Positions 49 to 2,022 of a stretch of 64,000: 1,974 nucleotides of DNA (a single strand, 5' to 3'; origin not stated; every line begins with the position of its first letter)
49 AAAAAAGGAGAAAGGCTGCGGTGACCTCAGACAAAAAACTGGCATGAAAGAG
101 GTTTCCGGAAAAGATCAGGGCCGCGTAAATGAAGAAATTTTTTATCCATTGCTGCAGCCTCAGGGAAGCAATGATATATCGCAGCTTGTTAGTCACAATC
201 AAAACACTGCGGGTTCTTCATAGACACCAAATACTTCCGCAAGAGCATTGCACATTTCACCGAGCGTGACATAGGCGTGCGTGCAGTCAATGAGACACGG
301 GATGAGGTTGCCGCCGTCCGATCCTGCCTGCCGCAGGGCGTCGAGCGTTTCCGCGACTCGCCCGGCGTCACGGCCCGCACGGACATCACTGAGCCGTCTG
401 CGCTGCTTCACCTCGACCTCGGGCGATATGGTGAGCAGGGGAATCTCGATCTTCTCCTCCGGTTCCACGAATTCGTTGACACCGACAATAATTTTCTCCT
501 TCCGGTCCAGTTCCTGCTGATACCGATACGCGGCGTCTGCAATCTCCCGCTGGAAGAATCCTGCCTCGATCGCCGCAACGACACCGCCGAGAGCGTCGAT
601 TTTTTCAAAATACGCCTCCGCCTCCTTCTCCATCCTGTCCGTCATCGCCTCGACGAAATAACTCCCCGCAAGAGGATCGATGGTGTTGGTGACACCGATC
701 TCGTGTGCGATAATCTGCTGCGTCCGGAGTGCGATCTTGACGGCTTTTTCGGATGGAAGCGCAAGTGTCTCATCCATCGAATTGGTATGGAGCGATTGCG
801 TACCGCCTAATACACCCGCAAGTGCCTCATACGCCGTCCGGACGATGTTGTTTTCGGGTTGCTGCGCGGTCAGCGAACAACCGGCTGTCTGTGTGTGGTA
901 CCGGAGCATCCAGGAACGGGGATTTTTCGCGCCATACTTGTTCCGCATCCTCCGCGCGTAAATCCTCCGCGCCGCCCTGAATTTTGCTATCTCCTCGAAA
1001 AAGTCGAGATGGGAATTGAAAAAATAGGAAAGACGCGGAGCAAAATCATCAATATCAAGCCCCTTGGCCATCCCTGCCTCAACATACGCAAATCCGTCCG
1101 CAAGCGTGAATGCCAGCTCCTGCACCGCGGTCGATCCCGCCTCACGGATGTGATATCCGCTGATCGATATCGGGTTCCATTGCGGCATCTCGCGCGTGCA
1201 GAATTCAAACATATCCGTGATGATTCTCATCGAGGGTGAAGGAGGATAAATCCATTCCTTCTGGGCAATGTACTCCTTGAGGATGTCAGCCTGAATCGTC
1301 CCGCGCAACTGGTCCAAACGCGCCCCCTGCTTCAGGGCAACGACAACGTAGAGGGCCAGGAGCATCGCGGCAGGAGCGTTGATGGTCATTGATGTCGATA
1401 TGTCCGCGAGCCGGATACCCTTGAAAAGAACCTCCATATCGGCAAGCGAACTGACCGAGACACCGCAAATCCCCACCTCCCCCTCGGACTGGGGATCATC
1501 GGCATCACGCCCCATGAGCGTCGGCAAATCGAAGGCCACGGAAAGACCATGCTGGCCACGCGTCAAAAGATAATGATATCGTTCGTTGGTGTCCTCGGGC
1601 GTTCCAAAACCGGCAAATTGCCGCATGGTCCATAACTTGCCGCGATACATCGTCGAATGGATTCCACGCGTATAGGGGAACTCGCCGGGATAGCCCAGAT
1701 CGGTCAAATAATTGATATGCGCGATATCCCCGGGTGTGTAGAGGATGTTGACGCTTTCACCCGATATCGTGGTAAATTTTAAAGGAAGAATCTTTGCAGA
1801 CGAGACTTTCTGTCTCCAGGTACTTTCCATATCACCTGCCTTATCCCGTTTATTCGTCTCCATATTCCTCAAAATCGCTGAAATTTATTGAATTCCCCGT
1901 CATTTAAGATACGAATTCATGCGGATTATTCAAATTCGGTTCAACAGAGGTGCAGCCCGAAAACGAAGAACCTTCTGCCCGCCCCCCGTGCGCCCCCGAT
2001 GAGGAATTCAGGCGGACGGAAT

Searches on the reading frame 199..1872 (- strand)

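Call 60: search_protein_families(library=pfam, max_evalue=0.00001, proteins=[window:199-1872:-])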
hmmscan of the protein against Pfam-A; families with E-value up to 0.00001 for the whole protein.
window:199-1872:- (557 aa): 1 family
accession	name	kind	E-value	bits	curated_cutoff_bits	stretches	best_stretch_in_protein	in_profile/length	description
PF01642.28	MM_CoA_mutase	-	9.2e-222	737.5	22.1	1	35-549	2-512/512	Methylmalonyl-CoA mutase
